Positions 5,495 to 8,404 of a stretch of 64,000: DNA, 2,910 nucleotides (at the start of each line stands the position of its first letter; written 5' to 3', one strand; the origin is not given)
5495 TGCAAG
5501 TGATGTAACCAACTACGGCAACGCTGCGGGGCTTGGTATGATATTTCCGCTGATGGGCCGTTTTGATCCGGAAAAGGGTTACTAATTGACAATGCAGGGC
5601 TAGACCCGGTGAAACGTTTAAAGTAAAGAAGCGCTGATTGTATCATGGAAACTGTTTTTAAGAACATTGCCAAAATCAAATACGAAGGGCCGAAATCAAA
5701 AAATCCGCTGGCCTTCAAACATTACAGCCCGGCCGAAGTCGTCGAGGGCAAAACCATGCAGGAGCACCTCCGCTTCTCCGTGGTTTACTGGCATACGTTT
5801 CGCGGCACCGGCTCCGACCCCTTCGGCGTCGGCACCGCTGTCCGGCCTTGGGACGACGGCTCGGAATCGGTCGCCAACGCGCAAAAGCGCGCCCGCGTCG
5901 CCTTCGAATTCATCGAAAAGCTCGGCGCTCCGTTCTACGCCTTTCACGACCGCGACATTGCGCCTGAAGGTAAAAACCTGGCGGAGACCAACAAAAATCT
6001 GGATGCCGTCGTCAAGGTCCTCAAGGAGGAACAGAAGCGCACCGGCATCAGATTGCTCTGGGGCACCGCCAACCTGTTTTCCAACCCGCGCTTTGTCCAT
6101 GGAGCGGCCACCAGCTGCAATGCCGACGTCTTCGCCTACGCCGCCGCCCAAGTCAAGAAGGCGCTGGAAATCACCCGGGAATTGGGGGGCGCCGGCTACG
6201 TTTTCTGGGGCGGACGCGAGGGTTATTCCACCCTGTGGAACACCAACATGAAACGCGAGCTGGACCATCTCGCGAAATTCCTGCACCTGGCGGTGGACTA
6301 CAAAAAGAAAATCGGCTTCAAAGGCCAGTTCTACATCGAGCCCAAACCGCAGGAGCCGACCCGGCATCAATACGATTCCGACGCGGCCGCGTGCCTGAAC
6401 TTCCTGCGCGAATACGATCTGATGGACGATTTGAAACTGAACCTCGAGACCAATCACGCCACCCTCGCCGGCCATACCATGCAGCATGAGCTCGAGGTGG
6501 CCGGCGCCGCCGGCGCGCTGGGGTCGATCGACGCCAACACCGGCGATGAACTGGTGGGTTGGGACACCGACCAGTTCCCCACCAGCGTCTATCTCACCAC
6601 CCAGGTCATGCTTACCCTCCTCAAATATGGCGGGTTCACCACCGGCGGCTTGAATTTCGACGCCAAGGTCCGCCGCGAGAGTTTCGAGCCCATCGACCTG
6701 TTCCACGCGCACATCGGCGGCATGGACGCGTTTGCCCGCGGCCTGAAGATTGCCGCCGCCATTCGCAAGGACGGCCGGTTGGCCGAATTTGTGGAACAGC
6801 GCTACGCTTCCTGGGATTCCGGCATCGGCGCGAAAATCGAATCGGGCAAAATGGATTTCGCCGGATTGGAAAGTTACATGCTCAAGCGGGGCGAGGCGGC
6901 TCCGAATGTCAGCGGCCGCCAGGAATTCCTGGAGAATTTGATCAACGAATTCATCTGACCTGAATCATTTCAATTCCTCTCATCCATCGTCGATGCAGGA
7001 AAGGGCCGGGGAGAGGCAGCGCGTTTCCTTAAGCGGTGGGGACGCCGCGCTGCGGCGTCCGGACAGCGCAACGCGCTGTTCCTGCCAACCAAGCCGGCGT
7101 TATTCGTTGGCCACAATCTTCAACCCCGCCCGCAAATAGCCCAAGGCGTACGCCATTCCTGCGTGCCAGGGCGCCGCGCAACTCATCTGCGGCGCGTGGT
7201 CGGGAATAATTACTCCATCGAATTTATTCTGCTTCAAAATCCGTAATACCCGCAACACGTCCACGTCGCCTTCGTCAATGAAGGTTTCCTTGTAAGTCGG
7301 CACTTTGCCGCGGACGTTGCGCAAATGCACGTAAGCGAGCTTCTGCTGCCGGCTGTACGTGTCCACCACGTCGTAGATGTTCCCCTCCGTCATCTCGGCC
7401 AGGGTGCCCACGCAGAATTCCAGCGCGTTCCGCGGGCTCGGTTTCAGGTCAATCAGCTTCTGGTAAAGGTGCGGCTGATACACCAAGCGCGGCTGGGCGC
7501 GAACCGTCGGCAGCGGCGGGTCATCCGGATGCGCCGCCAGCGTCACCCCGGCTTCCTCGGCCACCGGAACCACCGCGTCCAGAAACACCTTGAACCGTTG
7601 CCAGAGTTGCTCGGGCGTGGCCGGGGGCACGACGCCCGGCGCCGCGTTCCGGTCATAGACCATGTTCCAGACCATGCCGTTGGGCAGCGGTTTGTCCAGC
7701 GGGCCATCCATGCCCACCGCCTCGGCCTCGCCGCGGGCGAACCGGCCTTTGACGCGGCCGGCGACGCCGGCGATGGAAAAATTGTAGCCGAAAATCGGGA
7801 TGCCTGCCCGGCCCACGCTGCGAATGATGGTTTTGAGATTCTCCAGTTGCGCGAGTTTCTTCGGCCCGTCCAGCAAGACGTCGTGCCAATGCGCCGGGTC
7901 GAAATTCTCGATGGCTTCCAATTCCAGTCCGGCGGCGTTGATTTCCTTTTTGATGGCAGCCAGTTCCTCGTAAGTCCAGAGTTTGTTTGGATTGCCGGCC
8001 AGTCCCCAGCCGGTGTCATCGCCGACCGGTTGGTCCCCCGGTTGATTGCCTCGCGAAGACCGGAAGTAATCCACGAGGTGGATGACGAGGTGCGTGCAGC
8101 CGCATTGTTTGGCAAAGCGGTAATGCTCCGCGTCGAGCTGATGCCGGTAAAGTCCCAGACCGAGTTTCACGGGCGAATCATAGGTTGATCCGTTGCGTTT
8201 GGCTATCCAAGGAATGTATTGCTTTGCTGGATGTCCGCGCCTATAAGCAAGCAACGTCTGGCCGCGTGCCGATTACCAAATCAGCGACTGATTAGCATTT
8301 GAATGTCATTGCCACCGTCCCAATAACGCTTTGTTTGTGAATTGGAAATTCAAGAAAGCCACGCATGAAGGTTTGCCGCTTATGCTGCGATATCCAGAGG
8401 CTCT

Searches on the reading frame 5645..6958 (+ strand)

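Call 64: search_protein_families(library=pfam, proteins=[window:5645-6958:+], max_evalue=0.00001)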
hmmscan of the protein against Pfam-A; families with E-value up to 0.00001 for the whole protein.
window:5645-6958:+ (437 aa): 1 family
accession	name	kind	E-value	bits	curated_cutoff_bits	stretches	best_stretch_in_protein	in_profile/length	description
PF01261.30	AP_endonuc_2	-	3.2e-10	40.6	31.1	1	89-285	3-174/249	Xylose isomerase-like TIM barrel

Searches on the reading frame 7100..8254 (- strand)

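Call 64: search_protein_families(library=pfam, proteins=[window:7100-8254:-], max_evalue=0.00001)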
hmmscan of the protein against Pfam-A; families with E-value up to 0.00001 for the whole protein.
window:7100-8254:- (384 aa): 2 families
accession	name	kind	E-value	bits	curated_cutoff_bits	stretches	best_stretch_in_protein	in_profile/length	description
PF03786.19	UxuA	-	4.6e-47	160.9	23.7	2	215-358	178-323/352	D-mannonate dehydratase (UxuA)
PF01261.30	AP_endonuc_2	-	6.4e-09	36.3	31.1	1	205-374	88-246/249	Xylose isomerase-like TIM barrel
